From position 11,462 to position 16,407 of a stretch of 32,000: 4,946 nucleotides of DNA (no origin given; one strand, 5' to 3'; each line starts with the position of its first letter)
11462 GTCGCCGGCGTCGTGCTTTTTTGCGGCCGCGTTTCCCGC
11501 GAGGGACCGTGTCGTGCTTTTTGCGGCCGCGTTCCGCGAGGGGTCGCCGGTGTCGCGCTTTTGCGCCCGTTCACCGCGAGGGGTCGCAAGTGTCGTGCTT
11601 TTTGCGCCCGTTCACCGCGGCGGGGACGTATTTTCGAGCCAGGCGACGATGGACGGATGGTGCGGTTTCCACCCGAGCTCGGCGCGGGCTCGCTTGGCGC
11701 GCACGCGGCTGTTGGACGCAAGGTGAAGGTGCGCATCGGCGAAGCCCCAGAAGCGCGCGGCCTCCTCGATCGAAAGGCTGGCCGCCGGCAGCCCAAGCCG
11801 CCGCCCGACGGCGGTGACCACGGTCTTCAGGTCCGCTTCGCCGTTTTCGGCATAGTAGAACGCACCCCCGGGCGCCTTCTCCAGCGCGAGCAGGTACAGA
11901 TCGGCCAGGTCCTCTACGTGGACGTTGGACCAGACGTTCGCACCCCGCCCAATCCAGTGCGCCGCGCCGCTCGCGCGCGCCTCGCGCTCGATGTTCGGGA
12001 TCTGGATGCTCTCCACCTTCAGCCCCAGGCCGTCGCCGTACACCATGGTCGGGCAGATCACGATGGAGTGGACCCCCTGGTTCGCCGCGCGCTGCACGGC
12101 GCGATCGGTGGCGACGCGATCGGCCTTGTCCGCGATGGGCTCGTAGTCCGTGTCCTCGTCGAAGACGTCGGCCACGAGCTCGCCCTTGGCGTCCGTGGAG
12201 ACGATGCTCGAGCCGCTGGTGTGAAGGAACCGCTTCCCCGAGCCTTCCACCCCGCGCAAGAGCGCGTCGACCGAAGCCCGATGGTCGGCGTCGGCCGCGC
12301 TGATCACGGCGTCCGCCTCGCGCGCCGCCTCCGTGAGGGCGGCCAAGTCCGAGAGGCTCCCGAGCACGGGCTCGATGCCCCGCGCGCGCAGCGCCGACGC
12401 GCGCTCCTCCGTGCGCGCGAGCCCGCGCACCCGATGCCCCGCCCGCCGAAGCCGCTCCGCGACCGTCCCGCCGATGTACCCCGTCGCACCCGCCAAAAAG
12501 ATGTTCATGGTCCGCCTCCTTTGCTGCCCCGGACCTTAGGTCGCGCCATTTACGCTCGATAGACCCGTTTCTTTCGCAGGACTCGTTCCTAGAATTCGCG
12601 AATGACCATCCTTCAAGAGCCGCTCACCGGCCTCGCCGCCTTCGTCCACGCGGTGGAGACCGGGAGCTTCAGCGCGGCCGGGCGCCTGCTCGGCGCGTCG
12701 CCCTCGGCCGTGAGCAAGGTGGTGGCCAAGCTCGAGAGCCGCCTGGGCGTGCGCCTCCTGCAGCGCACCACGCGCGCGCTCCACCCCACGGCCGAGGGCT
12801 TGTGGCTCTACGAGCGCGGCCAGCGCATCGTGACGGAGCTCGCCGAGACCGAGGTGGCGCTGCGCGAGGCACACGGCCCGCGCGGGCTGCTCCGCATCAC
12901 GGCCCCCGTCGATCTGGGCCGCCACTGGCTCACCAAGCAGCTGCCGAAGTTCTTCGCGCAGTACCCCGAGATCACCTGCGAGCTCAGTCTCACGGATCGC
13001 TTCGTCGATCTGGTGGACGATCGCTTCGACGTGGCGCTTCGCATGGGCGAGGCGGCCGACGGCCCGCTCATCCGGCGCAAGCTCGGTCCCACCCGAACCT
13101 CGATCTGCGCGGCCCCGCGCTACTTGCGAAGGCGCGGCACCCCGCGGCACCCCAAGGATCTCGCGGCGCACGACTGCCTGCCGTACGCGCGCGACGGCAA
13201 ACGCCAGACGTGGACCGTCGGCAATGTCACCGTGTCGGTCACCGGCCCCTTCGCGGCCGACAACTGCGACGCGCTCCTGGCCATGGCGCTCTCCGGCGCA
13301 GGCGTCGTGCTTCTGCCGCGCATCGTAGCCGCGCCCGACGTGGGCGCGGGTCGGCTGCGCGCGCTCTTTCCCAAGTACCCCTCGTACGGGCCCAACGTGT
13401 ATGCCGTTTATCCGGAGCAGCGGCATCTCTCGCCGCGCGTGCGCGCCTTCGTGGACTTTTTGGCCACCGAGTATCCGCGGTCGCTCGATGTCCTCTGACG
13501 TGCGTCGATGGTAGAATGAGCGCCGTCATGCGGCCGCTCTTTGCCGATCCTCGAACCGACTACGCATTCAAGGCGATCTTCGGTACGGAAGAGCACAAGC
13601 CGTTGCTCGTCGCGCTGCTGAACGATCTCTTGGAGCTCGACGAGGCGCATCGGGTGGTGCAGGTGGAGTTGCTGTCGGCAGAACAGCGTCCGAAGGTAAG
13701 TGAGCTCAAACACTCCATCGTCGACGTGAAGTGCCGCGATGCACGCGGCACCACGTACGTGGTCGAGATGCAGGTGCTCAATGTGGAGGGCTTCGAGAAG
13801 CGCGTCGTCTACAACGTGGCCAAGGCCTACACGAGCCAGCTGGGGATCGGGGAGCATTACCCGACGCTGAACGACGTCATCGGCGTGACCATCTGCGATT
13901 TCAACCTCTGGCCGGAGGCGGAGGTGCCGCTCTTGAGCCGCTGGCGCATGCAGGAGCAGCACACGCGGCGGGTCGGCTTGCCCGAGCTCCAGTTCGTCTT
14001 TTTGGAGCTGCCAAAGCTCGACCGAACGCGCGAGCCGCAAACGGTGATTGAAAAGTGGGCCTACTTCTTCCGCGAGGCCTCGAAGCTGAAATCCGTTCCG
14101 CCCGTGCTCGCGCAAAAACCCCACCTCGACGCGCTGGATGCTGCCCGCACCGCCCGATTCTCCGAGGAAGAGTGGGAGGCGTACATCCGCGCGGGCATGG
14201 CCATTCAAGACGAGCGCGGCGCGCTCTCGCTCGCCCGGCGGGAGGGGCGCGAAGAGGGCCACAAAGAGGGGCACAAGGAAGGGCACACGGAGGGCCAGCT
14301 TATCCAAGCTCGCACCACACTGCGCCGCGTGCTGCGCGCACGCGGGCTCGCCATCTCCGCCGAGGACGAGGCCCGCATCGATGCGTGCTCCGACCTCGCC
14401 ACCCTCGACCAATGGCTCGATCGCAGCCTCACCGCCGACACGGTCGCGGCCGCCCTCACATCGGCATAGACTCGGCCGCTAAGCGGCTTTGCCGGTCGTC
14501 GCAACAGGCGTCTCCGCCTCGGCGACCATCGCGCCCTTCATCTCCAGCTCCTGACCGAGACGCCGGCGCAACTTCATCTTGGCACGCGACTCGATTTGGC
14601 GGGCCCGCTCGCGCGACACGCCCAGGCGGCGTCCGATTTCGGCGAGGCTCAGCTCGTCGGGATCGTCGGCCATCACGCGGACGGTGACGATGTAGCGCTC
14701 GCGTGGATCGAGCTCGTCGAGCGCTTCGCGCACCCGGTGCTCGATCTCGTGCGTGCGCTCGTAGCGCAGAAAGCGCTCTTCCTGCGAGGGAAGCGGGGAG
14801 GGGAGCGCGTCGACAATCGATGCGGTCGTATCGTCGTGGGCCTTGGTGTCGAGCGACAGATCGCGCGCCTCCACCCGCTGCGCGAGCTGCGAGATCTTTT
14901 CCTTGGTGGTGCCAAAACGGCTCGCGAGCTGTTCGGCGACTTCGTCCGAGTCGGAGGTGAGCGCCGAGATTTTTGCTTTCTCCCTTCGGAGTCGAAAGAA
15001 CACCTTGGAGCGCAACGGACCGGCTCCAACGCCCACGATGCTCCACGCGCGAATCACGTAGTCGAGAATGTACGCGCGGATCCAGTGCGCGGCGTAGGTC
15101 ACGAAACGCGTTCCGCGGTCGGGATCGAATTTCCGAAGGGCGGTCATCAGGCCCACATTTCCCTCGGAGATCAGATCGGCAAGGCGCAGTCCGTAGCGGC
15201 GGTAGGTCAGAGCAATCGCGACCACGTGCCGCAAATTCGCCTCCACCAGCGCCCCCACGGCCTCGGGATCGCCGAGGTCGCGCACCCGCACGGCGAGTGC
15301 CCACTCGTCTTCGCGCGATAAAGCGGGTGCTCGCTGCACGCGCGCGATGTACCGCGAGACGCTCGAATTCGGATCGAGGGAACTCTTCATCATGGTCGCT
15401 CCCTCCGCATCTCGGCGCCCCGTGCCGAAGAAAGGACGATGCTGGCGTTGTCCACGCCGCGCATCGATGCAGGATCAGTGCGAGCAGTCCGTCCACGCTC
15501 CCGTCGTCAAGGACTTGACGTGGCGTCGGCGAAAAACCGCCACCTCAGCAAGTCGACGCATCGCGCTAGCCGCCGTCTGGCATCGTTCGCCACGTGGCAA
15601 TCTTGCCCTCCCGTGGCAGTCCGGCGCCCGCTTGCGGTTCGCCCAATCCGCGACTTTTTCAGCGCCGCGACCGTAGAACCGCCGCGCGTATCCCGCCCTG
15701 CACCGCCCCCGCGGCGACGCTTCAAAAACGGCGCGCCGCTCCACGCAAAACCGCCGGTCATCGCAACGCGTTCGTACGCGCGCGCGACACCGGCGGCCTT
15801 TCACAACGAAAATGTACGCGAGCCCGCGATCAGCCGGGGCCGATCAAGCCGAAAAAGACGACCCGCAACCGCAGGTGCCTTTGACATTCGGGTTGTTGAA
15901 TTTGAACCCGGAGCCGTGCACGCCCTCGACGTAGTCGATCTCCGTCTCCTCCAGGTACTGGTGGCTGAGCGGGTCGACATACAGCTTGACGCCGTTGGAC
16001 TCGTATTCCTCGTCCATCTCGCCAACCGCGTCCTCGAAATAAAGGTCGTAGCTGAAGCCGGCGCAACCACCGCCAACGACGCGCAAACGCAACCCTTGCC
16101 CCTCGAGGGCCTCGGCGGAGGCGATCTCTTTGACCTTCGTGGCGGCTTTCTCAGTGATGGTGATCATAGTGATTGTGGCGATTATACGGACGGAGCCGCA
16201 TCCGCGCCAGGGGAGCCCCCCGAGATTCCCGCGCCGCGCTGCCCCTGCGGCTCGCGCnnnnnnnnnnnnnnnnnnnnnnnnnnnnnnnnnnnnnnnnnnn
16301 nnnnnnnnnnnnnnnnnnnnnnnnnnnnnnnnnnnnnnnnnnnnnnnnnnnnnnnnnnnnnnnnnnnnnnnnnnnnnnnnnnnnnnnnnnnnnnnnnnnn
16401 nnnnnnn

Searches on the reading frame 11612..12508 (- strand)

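Call 98: search_protein_families(library=pfam, proteins=[window:11612-12508:-], max_evalue=0.001)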
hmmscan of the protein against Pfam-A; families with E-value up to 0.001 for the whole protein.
window:11612-12508:- (298 aa): 7 families
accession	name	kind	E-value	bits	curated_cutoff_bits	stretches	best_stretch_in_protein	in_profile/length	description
PF01370.27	Epimerase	-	3.3e-17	63.2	20.9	1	3-211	1-227/240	NAD dependent epimerase/dehydratase family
PF13460.12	NAD_binding_10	-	8.1e-13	49.1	27.2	1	7-103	1-102/184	NAD(P)H-binding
PF05368.20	NmrA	-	3e-10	40.6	27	1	3-75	5-82/298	NmrA-like family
PF02254.24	TrkA_N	-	9.7e-07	29.6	23.8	1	9-80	6-77/116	TrkA-N domain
PF03807.23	F420_oxidored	-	0.00028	21.9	21.6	1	8-82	6-77/94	NADP oxidoreductase coenzyme F420-dependent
PF16363.11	GDP_Man_Dehyd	-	0.00072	19.5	27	0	6-41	3-38/332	GDP-mannose 4,6 dehydratase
PF01073.25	3Beta_HSD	-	0.00089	18.8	22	0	7-210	4-230/280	3-beta hydroxysteroid dehydrogenase/isomerase family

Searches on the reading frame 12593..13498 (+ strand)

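Call 37: search_protein_families(library=pfam, proteins=[window:12593-13498:+], max_evalue=0.001)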
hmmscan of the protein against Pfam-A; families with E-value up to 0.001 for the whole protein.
window:12593-13498:+ (301 aa): 2 families
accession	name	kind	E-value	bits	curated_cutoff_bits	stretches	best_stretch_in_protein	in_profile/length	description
PF03466.25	LysR_substrate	-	4.7e-43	147.4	28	1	94-293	2-207/209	LysR substrate binding domain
PF00126.33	HTH_1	-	3.7e-19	68.9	26.6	1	13-69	3-59/60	Bacterial regulatory helix-turn-helix protein, lysR family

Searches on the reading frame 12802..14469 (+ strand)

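Call 98: search_protein_families(library=pfam, proteins=[window:12802-14469:+], max_evalue=0.001)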
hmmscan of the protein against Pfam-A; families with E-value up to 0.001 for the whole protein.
window:12802-14469:+ (555 aa): 1 family
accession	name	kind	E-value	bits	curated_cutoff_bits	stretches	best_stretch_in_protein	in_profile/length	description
PF12784.13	PDDEXK_2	-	1.6e-43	149.5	27.4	1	250-474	1-225/229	PD-(D/E)XK nuclease family transposase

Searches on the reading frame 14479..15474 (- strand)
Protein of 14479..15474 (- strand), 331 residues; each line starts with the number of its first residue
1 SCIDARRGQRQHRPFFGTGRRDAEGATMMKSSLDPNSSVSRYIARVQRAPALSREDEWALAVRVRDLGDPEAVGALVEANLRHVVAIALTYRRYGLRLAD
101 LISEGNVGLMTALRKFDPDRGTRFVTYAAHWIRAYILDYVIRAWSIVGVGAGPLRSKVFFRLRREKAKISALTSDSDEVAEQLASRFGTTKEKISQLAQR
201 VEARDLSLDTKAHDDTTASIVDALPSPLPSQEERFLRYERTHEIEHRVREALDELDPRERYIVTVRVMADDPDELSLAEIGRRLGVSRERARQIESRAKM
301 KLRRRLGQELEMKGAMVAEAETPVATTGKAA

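Call 37: search_protein_families(library=pfam, proteins=[window:14479-15474:-], max_evalue=0.001)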
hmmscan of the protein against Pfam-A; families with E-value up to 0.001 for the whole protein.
window:14479-15474:- (331 aa): 4 families
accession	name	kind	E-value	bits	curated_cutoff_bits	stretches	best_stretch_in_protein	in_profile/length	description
PF04542.20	Sigma70_r2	-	1.7e-17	63.4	24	1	76-144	1-69/71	Sigma-70 region 2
PF04545.22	Sigma70_r4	-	3.3e-16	59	24.1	1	251-303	1-49/50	Sigma-70, region 4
PF02271.21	UCR_14kD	-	0.00018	21.8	27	0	81-119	10-48/100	Ubiquinol-cytochrome C reductase complex 14kD subunit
PF08281.18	Sigma70_r4_2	-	0.00053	20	25.7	1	247-302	3-54/54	Sigma-70, region 4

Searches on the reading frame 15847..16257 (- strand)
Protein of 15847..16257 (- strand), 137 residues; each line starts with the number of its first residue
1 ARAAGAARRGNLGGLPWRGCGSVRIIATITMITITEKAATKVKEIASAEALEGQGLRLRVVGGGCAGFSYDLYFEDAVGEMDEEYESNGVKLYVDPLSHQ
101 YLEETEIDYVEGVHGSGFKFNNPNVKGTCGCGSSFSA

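Call 98: search_protein_families(library=pfam, proteins=[window:15847-16257:-], max_evalue=0.001)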
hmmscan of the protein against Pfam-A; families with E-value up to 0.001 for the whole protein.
window:15847-16257:- (137 aa): 1 family
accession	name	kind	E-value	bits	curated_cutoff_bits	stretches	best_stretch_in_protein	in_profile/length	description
PF01521.26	Fe-S_biosyn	-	9.3e-23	81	26.3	1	32-132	3-109/110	Iron-sulphur cluster biosynthesis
